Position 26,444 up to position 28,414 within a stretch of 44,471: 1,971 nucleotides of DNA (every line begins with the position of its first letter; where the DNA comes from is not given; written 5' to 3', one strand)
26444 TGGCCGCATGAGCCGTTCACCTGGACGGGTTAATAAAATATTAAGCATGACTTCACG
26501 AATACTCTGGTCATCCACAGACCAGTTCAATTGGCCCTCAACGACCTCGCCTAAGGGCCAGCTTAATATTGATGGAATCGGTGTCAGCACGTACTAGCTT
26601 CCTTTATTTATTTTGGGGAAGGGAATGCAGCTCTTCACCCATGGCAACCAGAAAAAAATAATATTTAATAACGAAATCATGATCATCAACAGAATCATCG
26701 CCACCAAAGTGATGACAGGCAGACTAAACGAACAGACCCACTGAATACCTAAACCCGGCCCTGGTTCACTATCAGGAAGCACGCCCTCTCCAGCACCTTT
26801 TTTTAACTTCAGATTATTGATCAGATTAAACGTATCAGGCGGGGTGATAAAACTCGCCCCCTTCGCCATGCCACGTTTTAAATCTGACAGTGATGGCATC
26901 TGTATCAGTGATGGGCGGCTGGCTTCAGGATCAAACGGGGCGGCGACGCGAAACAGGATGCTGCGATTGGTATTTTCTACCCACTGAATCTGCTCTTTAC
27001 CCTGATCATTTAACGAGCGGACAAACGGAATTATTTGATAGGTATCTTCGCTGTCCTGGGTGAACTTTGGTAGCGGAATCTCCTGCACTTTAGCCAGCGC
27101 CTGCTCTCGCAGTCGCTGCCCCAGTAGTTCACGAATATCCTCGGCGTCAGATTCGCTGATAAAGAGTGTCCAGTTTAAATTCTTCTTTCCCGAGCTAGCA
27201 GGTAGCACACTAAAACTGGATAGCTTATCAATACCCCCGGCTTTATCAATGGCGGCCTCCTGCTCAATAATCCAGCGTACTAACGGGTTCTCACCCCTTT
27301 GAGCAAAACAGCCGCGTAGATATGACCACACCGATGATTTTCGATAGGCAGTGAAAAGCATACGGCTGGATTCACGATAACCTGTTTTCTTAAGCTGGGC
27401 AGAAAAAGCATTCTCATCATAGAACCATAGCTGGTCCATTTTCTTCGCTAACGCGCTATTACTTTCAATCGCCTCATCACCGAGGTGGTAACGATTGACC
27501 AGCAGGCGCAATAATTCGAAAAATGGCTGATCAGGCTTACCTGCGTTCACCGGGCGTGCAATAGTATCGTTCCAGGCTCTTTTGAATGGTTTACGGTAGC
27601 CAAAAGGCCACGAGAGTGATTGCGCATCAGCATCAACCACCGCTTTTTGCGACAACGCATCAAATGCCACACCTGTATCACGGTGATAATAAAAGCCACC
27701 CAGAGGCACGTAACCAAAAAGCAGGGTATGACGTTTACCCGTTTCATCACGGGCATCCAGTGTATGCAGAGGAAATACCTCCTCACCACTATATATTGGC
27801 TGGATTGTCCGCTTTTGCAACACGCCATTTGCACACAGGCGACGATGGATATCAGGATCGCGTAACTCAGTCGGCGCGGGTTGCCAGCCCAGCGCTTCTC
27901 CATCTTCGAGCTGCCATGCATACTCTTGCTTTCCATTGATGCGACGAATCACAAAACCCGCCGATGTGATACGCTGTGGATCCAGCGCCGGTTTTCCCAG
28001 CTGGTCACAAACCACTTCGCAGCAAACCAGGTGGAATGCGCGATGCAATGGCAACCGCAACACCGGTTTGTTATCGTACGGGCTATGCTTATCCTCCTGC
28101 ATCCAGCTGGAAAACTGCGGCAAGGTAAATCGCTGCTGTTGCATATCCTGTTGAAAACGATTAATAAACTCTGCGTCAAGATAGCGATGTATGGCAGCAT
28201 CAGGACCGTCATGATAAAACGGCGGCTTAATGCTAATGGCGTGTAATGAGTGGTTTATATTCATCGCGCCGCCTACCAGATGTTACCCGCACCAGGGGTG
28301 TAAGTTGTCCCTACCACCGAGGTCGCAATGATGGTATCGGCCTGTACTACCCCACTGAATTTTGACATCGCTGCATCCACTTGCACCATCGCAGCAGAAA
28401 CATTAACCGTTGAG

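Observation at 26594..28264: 556-aa tail-anchored unknown protein in the PAAR slot; no PAAR gene anywhere in the locus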

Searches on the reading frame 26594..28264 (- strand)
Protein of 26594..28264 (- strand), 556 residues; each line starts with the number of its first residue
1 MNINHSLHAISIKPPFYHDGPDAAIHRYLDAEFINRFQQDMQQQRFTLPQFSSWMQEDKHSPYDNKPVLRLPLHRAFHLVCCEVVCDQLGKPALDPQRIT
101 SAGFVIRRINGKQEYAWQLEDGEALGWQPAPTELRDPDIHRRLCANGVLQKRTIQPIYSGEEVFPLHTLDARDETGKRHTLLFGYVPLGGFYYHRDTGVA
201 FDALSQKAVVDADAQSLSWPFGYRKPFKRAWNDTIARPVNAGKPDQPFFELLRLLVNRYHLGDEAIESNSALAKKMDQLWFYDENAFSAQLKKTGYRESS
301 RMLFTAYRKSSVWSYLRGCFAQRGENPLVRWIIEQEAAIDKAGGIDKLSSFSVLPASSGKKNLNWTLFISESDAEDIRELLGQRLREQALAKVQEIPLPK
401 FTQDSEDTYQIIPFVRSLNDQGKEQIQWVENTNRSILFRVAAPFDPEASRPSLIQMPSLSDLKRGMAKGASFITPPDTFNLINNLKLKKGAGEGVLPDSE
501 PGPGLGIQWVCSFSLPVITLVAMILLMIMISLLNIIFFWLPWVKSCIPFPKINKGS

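Call 4: search_protein_families(library=pfam, proteins=[window:26594-28264:-], max_evalue=0.01)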
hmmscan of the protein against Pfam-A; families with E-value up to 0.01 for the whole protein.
window:26594-28264:- (556 aa): 0 families

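Call 7: find_homologous_proteins(query=window:26594-28264:-, max_evalue=0.001)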
Query window:26594-28264:- (556 aa): 273 proteins with E <= 0.001 among 8000 candidates; the best 120 are listed.
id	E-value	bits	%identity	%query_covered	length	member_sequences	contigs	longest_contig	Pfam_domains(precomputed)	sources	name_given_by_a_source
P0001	0.0e+0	1301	100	100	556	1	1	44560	-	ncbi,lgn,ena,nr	ncbi:MAG TPA: hypothetical protein ENJ13_10380 [Chromatiales bacterium]|nr:hypothetical protein [Chr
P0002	0.0e+0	1160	88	100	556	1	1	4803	-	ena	-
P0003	0.0e+0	1135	87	100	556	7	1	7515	-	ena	-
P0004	0.0e+0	1118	85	100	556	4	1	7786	-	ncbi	-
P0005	0.0e+0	1113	84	100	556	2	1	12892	-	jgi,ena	-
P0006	4.1e-279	945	70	100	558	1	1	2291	-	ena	-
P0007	3.4e-249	846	64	99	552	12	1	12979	-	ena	-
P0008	2.1e-244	830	63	99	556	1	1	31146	-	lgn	-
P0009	9.4e-244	828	63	99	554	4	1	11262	-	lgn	-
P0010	2.1e-243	827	63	99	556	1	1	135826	-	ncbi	ncbi:MAG: hypothetical protein AB1810_03550 [Pseudomonadota bacterium]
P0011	1.8e-241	821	63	99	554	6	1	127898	-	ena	-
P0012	3.7e-241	820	64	99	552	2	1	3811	-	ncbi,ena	-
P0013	1.4e-240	818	62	100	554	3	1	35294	-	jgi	jgi:hypothetical protein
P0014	2.6e-240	817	62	100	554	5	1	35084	-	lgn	-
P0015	2.7e-238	810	63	99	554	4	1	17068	-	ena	-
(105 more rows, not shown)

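Call 15: search_protein_representatives(protein=window:26594-28264:-)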
Query: 556 residues. Proteins with E-value up to 0.001 (for the whole library): 1137; up to 1e-10: 658; up to 1e-30: 65. The best 150 are listed.
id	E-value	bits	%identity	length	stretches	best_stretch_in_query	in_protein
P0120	1.0e-178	611.9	55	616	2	112-555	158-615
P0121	3.3e-167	573.9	49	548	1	2-552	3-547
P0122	2.8e-163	560.9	48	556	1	8-552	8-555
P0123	6.1e-160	549.9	53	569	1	5-554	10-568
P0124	5.9e-150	516.9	52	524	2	312-554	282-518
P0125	5.7e-149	513.7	48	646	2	112-552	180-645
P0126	8.6e-144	496.6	49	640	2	108-552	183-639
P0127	7.9e-143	493.4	44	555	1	6-555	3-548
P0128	2.7e-135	468.5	45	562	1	8-553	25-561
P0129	1.4e-130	453.0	43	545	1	7-552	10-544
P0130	1.5e-129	449.6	48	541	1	6-551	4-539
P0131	3.7e-123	428.5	43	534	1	7-551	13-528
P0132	3.9e-113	395.4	48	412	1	2-438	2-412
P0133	1.2e-110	387.2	46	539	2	13-281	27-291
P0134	5.6e-98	345.3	40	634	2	13-281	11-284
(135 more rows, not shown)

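Call 18: find_related_loci(query=A2, collection=genome_contigs, flank=10000)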
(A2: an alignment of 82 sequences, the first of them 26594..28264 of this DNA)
Query A2 (556 aa) in genome_contigs; peptide patterns used: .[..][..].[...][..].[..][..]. (x = any residue, [..] = any of these).
514 stretches matched a pattern; 486 encode a relative of the query (tblastn E <= 1e-3); the best 80 are kept; 80 distinct loci.
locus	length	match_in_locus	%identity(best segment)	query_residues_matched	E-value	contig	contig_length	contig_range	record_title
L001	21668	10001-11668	89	1-556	0e+0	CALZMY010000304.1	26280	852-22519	MAG: uncultured Gammaproteobacteria bacterium isolate FO_M_Gamma_031 genome assembly, contig: k127_212597, whole genome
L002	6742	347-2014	85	1-556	0e+0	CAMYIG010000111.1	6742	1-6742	MAG: uncultured Gammaproteobacteria bacterium isolate FO_M_Gamma_032.1 genome assembly, contig: scaffold_10124, whole ge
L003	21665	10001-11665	64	1-556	0e+0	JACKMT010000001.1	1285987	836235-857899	MAG: Chromatiaceae bacterium isolate HK-STAS-PROT-125 HK-STAS-PROT-125_1, whole genome shotgun sequence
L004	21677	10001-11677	63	1-556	0e+0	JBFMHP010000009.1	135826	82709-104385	MAG: Pseudomonadota bacterium isolate MAG326 MAG326_9, whole genome shotgun sequence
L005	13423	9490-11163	64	1-555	0e+0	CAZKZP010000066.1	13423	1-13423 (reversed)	MAG TPA_asm: uncultured Chromatiales bacterium isolate SRP124282_co10_80 genome assembly, contig: NODE_975_length_13423_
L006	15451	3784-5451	64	1-555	0e+0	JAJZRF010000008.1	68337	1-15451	MAG: Deltaproteobacteria bacterium isolate SKS1.bin79 NODE_618_length_68337_cov_16.637502, whole genome shotgun sequence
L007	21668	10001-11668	63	1-555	0e+0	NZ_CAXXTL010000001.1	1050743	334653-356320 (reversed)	MAG: uncultured Desulfobulbus sp. isolate 488ba005-bef4-404b-a7aa-59c4f49eb36e contig_1, whole genome shotgun sequence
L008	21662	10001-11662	62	1-555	0e+0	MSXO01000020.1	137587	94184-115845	MAG: Proteobacteria bacterium ST_bin11 120, whole genome shotgun sequence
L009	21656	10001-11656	62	1-553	0e+0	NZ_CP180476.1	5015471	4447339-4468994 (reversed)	Methylomonas sp. TEB chromosome, complete genome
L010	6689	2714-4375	62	1-555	0e+0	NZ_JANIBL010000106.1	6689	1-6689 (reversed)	Methylomonas rosea strain WSC-7 WSC7.00106, whole genome shotgun sequence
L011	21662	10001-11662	61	1-555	0e+0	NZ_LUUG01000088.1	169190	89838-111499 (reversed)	Methylomonas methanica strain R-45363 contig_55_(1..169190), whole genome shotgun sequence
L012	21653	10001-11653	62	1-552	0e+0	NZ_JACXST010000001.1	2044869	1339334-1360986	Methylomonas fluvii strain EbB scaffold1, whole genome shotgun sequence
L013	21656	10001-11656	62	1-553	0e+0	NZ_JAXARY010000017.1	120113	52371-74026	Methylomonas defluvii strain OY6 NODE_17_length_120113_cov_128.682671, whole genome shotgun sequence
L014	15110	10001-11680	59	1-555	0e+0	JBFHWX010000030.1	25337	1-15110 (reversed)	MAG: Desulfobulbales bacterium isolate Mix_sand09.2021.07.Z.39 k141_2325568_length_25337_cov_11.6016, whole genome shotg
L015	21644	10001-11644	61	5-554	0e+0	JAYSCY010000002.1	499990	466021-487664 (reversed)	MAG: Permianibacter sp. isolate ZZ2_ZZA245_bin.51 NODE_4_length_499990_cov_24.034975, whole genome shotgun sequence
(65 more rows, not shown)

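Call 26: predict_structure(alignment_id=A2)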
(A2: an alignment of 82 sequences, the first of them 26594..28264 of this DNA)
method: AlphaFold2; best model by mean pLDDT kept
length: 556 residues; sequences in the alignment: 82
mean_pLDDT: 87.9   pTM: 0.77
mean pLDDT of the five models: 87.9, 87.7, 86.7, 86.2, 85.5
residues with pLDDT >= 90: 398; 70-90: 77; 50-70: 48; < 50: 33
segments of 3 or more residues with pLDDT < 50: 1-3, 500-514, 544-556
pLDDT, mean of each block of 10 residues (from residue 1): 63 97 97 97 93 94 96 96 96 97 98 96 96 90 89 89 98 97 97 88 88 92 88 96 98 96 93 98 97 95 97 98 96 97 96 97 98 97 93 91 96 96 94 98 89 70 66 62 62 53 39 60 90 80 45 39
secondary structure, 60 per line:
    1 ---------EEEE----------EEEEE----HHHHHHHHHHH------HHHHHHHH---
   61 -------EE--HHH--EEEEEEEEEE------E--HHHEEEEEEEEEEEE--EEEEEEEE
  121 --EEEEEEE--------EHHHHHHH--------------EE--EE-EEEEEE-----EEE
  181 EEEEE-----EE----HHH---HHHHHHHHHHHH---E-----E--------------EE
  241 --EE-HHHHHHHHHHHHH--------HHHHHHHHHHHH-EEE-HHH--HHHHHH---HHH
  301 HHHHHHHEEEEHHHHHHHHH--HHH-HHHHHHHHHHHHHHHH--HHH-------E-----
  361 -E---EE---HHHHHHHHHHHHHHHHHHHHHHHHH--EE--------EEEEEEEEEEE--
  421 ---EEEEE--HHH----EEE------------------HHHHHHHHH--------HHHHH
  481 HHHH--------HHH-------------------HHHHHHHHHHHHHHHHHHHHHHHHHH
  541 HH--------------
elements in order: E10-13 E24-28 H33-43 H50-57 E77-86 E99-110 E113-120 E123-129 H139-145 E167-172 E178-185 H203-214 H246-258 H267-278 E280-282 H289-294 H298-307 E308-311 H312-320 H327-342 H371-395 E408-418 E424-428 E438-440 H459-467 H476-484 H515-542

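Call 29: fold_search(model_id=the predicted structure, library=pdb)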
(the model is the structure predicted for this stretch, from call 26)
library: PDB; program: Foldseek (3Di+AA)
matches with E <= 10: 972; with E <= 0.001: 0
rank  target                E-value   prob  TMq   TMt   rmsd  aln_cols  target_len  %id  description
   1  6k0s_A                6.3e-02  0.06  0.06  0.06  16.8       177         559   14  Catalytic domain of GH87 alpha-1,3-glucanase D1069A in complex with nigerose (released 2019-12-25)
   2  4jrb                  7.1e-02  0.05  0.07  0.10  23.2       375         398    9  Structure of Cockroach Allergen Bla g 1 Tandem Repeat as a EGFP fusion (released 2013-07-24)
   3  6k0q_A                7.5e-02  0.06  0.05  0.05  16.9       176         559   13  Catalytic domain of GH87 alpha-1,3-glucanase D1068A in complex with nigerose (released 2019-12-25)
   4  7y22_Y                1.1e-01  0.08  0.06  0.05  14.8       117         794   11  CryoEM structure of Klebsiella phage Kp7 tail complex applied with C6 symmetry (released 2023-06-14)
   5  6k0m                  1.2e-01  0.06  0.06  0.06  16.5       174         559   13  Catalytic domain of GH87 alpha-1,3-glucanase from Paenibacillus glycanilyticus FH11 (released 2019-12-25)
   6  6ph2_A                1.3e-01  0.08  0.06  0.16  15.3       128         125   16  Complete LOV domain from the LOV-HK sensory protein from Brucella abortus (mutant C69S, construct 15-155) (released 2020-12-30)
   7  6ph2_C                1.6e-01  0.08  0.06  0.16  15.1       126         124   16  Complete LOV domain from the LOV-HK sensory protein from Brucella abortus (mutant C69S, construct 15-155) (released 2020-12-30)
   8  6k0v_A                1.6e-01  0.05  0.06  0.06  16.4       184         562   12  Catalytic domain of GH87 alpha-1,3-glucanase D1069A in complex with tetrasaccharides (released 2019-12-25)
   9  6k0p_A                1.6e-01  0.04  0.06  0.06  16.8       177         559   14  Catalytic domain of GH87 alpha-1,3-glucanase D1045A in complex with nigerose (released 2019-12-25)
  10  6ph2_B                2.1e-01  0.08  0.06  0.17  15.0       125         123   16  Complete LOV domain from the LOV-HK sensory protein from Brucella abortus (mutant C69S, construct 15-155) (released 2020-12-30)
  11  5j3n_A                2.1e-01  0.03  0.07  0.09  23.1       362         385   11  C-terminal domain of EcoR124I HsdR subunit fused with the pH-sensitive GFP variant ratiometric pHluorin (released 2017-04-12)
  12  4eet_D                2.7e-01  0.09  0.06  0.20  12.9       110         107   14  Crystal structure of iLOV (released 2012-05-16)
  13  2qrf                  2.7e-01  0.06  0.07  0.13  16.5       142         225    8  Green Fluorescent Protein: Cyclized-only Intermediate of Chromophore Maturation in the Q183E variant (released 2009-04-21)
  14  6uhm_A                2.7e-01  0.05  0.07  0.14  16.9       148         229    9  Crystal Structure of a Physical Mixture of C148 mGFP and scDNA-1 (released 2020-03-18)
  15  5ktg_A                2.7e-01  0.04  0.08  0.12  19.0       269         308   11  Crystal structure of mouse Bak BH3-in-groove homodimer (GFP) (released 2016-08-17)
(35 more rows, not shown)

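Call 31: search_solved_structures(query=A2, max_evalue=1)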
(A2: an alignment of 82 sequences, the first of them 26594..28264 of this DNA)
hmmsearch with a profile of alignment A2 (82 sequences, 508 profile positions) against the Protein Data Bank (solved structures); distinct sequences matched with E-value up to 1: 0.

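Call 35: fold_search(model_id=the predicted structure, library=viral)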
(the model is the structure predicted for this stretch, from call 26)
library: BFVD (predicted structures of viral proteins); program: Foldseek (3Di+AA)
matches with E <= 10: 467; with E <= 0.001: 0
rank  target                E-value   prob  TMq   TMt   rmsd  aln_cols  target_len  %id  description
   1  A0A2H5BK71            8.7e-02  0.03  0.08  0.09  35.8       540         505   10  Uncharacterized protein [Erwinia phage vB_EamM_MadMel]
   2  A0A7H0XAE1            1.2e-01  0.20  0.09  0.13  10.2       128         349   13  (no name in the UniProt tables at hand)
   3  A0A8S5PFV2            1.4e-01  0.06  0.07  0.10  26.5       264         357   17  Uncharacterized protein [Siphoviridae sp. ctWKa2]
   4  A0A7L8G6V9            1.9e-01  0.02  0.07  0.08  35.4       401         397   10  (no name in the UniProt tables at hand)
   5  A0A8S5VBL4            2.3e-01  0.04  0.08  0.10  23.4       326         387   10  Dit-like phage tail protein N-terminal domain-containing protein [Myoviridae sp. ctbEa13]
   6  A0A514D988            2.3e-01  0.02  0.08  0.09  28.6       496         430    9  Maturation [Leviviridae sp.]
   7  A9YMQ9                2.5e-01  0.01  0.07  0.08  30.0       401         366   12  Uncharacterized protein [Helicoverpa armigera granulovirus]
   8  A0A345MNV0            2.7e-01  0.13  0.05  0.06  26.7       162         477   14  (no name in the UniProt tables at hand)
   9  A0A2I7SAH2            2.7e-01  0.08  0.05  0.17  17.3        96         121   16  (no name in the UniProt tables at hand)
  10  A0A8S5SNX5            3.2e-01  0.04  0.05  0.11  18.9       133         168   11  Uncharacterized protein [Myoviridae sp. ct7Mg7]
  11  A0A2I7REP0            3.2e-01  0.04  0.05  0.07  16.2       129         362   16  Uncharacterized protein [Vibrio phage 1.169.O._10N.261.52.B1]
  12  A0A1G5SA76            3.8e-01  0.02  0.06  0.07  60.5       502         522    7  (no name in the UniProt tables at hand)
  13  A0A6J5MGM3            4.0e-01  0.05  0.06  0.05  14.9       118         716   10  Tail tubular protein B [uncultured Caudovirales phage]
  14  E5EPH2                4.2e-01  0.05  0.04  0.18  18.9       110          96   11  Uncharacterized protein [Acinetobacter phage Acj9]
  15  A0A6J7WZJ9            4.2e-01  0.02  0.09  0.08  28.8       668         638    9  Uncharacterized protein [uncultured Caudovirales phage]
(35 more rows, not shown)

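Call 46: search_protein_families(library=ncbifam, proteins=[window:26594-28264:-], max_evalue=0.01)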
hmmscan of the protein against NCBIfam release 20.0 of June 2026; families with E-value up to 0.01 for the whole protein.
window:26594-28264:- (556 aa): 0 families

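Call 47: search_protein_families(library=phrogs, proteins=[window:26594-28264:-], max_evalue=0.01)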
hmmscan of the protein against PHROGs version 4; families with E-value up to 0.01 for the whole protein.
window:26594-28264:- (556 aa): 0 families
